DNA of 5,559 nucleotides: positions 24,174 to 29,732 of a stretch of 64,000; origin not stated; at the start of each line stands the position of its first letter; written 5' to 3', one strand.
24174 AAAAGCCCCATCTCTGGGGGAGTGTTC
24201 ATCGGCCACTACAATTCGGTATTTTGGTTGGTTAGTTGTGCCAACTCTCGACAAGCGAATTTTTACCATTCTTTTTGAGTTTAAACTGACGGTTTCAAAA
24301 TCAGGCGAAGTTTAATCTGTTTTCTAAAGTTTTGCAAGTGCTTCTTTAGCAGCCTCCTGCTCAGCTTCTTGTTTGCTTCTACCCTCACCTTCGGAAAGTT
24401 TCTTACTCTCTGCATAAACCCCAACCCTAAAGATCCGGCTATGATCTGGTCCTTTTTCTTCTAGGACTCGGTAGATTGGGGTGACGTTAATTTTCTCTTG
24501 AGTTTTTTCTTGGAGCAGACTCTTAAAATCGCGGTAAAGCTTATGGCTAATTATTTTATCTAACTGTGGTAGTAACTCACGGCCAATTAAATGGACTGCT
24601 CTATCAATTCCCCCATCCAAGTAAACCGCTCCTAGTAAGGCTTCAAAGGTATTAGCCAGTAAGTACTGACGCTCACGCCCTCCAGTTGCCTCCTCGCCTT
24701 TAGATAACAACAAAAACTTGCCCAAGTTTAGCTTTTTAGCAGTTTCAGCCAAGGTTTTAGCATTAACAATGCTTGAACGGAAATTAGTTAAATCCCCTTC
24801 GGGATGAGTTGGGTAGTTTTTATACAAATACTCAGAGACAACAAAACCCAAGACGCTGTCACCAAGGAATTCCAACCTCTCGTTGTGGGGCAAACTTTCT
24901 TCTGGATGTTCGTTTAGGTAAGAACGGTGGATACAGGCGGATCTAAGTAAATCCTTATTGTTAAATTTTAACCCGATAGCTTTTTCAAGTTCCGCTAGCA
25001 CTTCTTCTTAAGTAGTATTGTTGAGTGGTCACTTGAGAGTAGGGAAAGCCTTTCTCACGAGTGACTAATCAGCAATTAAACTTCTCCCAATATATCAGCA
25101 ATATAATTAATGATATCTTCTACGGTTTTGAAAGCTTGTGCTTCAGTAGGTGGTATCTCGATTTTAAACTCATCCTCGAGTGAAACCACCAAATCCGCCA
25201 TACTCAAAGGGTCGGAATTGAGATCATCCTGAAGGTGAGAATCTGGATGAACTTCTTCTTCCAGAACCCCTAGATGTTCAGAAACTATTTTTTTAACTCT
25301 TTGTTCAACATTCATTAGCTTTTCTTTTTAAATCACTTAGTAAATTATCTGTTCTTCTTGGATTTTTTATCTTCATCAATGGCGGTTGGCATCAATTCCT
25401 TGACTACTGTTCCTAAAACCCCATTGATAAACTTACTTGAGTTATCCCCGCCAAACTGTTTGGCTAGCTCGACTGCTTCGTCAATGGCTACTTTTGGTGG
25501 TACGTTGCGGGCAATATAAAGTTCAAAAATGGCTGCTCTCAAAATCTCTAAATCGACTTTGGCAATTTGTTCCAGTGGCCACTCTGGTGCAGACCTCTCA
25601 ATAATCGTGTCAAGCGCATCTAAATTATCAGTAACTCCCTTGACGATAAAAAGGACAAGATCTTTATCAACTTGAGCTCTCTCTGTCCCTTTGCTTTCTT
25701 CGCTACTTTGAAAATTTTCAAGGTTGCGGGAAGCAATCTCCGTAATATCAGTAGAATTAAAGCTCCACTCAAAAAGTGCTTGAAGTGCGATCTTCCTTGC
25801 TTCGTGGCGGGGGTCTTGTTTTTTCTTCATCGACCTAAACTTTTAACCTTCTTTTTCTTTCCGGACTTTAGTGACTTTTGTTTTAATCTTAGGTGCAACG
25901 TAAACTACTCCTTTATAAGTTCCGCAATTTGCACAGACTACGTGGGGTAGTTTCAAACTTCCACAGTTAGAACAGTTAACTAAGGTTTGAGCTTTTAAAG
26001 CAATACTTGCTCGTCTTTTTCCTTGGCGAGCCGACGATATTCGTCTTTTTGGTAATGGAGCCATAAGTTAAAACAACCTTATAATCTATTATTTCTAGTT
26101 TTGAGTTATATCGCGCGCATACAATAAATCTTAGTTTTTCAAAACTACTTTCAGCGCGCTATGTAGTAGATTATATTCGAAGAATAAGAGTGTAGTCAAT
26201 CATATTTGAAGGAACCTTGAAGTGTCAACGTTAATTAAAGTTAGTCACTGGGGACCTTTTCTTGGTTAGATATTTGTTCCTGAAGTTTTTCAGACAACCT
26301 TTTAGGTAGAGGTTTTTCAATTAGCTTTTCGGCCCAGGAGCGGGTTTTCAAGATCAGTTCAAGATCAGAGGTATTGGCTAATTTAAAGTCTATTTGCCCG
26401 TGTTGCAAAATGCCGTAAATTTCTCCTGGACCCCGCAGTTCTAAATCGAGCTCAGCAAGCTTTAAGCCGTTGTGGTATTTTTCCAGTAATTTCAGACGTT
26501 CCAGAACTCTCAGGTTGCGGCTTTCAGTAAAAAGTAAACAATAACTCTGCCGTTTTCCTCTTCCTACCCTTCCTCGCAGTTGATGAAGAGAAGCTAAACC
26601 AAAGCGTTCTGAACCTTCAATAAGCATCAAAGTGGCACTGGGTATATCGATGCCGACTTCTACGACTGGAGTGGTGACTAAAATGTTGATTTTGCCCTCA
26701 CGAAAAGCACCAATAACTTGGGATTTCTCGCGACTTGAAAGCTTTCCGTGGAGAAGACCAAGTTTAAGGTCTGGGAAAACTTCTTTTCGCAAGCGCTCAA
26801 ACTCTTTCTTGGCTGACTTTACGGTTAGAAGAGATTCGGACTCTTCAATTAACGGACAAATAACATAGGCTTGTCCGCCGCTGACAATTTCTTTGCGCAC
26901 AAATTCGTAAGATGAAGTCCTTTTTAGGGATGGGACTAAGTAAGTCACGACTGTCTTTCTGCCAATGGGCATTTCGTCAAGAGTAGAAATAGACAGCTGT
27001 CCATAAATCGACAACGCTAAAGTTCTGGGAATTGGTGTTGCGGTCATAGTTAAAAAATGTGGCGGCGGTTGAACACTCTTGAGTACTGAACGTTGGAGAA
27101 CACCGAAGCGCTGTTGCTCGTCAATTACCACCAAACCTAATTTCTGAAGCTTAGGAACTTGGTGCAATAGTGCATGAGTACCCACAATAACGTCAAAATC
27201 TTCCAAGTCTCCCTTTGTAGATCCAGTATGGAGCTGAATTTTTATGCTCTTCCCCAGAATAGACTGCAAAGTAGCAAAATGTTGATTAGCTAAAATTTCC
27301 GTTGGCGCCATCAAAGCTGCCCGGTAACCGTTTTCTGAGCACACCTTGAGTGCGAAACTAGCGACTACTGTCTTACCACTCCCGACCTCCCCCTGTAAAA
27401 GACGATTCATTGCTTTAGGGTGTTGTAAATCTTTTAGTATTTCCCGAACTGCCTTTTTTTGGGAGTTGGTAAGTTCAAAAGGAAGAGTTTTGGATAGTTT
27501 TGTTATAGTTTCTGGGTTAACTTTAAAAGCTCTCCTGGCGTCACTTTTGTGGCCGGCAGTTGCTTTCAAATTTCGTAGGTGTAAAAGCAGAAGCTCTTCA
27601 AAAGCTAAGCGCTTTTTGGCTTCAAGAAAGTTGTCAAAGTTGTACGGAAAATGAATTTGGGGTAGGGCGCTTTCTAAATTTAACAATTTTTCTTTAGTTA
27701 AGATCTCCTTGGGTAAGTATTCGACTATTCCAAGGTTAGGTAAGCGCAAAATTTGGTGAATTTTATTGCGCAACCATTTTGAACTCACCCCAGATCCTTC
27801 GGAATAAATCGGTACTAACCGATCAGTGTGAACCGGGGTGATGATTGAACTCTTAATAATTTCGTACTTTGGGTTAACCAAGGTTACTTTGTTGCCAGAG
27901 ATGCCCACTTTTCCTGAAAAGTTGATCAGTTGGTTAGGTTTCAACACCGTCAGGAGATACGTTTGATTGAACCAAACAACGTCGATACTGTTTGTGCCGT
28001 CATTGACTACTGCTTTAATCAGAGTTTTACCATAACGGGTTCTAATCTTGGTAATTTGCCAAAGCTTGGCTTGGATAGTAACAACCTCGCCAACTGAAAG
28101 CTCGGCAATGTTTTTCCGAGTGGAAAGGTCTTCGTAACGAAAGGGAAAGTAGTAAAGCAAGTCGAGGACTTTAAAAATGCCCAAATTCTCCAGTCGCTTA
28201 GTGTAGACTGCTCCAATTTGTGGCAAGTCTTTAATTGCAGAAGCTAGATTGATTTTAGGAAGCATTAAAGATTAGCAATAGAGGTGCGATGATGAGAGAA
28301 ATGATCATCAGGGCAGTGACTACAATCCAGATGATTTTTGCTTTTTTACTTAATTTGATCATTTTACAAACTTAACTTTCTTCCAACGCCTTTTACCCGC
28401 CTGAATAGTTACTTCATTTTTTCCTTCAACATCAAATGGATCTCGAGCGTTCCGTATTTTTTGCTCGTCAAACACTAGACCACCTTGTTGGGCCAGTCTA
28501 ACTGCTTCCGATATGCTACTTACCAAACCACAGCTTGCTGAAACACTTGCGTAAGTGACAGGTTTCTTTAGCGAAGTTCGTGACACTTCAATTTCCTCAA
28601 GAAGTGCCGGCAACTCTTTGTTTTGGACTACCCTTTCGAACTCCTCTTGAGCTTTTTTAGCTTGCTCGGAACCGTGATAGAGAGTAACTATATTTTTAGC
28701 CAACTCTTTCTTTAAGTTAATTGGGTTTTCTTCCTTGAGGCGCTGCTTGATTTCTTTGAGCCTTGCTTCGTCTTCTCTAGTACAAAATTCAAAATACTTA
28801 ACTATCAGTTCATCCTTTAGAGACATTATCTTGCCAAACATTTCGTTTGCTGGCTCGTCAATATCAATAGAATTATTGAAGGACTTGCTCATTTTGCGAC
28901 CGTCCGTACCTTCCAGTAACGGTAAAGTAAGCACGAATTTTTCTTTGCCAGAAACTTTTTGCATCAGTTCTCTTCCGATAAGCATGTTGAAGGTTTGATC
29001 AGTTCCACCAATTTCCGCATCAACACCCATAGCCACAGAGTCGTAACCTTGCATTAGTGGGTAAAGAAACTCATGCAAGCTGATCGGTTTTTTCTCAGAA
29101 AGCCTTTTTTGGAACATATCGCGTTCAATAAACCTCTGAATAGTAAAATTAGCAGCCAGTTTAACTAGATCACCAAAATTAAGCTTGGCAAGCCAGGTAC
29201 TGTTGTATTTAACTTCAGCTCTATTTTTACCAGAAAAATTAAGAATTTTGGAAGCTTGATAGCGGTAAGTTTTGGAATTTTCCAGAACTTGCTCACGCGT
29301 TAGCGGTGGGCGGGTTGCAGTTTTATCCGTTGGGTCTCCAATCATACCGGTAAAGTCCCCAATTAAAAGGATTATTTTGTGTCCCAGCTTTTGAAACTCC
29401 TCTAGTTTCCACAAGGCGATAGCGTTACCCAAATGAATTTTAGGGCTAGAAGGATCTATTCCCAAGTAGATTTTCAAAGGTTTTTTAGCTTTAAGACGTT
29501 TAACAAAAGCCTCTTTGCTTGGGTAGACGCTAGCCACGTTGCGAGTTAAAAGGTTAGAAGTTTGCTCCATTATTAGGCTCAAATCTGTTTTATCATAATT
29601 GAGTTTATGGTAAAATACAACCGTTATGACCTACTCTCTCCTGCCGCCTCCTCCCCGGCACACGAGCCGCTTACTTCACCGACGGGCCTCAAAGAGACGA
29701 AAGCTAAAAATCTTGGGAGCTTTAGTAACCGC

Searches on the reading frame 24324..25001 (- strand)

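Call 81: search_protein_families(library=pfam, proteins=[window:24324-25001:-], max_evalue=0.001)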
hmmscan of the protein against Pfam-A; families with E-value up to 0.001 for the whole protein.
window:24324-25001:- (225 aa): 4 families
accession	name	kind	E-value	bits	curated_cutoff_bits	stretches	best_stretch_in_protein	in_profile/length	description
PF14622.11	Ribonucleas_3_3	-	5.5e-40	136.9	35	1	15-146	1-127/128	Ribonuclease-III-like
PF00636.31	Ribonuclease_3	-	3.5e-29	102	27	1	41-131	1-102/102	Ribonuclease III domain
PF00035.32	dsrm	-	2.7e-18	66.7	23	1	160-225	2-66/66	Double-stranded RNA binding motif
PF22935.1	RM44_endonuclase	-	4.4e-08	33.7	27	1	10-125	14-138/139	Large ribosomal subunit protein mL44, endonuclease domain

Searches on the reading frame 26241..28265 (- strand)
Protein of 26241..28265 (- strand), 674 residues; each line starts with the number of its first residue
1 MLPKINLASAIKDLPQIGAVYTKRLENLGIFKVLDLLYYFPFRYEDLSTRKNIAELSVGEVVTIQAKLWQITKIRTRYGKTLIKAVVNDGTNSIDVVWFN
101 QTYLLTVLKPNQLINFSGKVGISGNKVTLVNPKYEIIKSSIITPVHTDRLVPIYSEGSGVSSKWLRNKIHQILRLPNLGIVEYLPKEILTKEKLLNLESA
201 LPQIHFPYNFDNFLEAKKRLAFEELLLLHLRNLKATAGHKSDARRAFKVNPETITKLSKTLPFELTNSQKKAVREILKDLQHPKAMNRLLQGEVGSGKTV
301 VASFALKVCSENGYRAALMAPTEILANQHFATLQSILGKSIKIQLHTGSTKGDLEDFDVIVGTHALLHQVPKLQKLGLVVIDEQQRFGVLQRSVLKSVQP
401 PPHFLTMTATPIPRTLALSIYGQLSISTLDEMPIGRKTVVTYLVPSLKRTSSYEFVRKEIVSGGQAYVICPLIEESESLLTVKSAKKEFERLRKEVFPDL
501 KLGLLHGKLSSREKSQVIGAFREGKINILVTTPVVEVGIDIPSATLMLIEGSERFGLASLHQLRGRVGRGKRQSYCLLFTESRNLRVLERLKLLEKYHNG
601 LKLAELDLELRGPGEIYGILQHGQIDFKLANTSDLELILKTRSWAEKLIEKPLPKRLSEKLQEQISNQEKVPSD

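Call 42: search_protein_families(library=pfam, proteins=[window:26241-28265:-], max_evalue=0.001)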
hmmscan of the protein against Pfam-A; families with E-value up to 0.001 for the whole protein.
window:26241-28265:- (674 aa): 8 families
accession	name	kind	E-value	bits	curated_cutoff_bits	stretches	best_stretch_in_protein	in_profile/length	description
PF00270.35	DEAD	-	1.6e-21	77.2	26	1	267-415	2-163/167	DEAD/DEAH box helicase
PF17191.10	RecG_wedge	-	9.8e-21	74.4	23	1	11-171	2-157/162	RecG wedge domain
PF00271.37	Helicase_C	-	1.9e-17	64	23.5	1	457-570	7-109/110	Helicase conserved C-terminal domain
PF04851.21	ResIII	-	7.3e-12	45.9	22.5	1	263-411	2-162/164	Type III restriction enzyme, res subunit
PF01336.31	tRNA_anti-codon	-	3.7e-08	33.6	27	1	70-137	9-75/75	OB-fold nucleic acid binding domain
PF13604.12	AAA_30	-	2.8e-06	27.6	27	1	265-389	2-102/191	AAA domain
PF19833.4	RecG_dom3_C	-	4.4e-06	27.1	26.8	1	599-655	3-61/87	ATP-dependent DNA helicase RecG, domain 3, C-terminal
PF22590.2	Cas3-like_C_2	-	5.5e-06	27.1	27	1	481-571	11-105/106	CRISPR-associated nuclease/helicase Cas3, C-terminal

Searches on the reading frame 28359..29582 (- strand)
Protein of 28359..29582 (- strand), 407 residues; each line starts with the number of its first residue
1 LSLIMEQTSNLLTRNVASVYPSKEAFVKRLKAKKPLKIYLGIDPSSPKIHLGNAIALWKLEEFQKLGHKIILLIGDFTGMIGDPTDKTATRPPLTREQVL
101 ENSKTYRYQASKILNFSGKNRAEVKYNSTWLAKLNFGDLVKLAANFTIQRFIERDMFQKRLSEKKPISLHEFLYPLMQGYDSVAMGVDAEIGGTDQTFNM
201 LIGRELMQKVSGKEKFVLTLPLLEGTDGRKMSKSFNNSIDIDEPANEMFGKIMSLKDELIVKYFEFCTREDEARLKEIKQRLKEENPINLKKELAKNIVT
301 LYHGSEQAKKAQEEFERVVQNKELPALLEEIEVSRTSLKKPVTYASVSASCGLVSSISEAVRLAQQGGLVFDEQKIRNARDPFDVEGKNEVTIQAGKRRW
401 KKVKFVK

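Call 42: search_protein_families(library=pfam, proteins=[window:28359-29582:-], max_evalue=0.001)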
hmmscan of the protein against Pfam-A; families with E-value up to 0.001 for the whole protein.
window:28359-29582:- (407 aa): 1 family
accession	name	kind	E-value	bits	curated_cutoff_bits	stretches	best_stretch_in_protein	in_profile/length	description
PF00579.31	tRNA-synt_1b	-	1.7e-71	241.4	21.1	1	32-319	2-291/292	tRNA synthetases class I (W and Y)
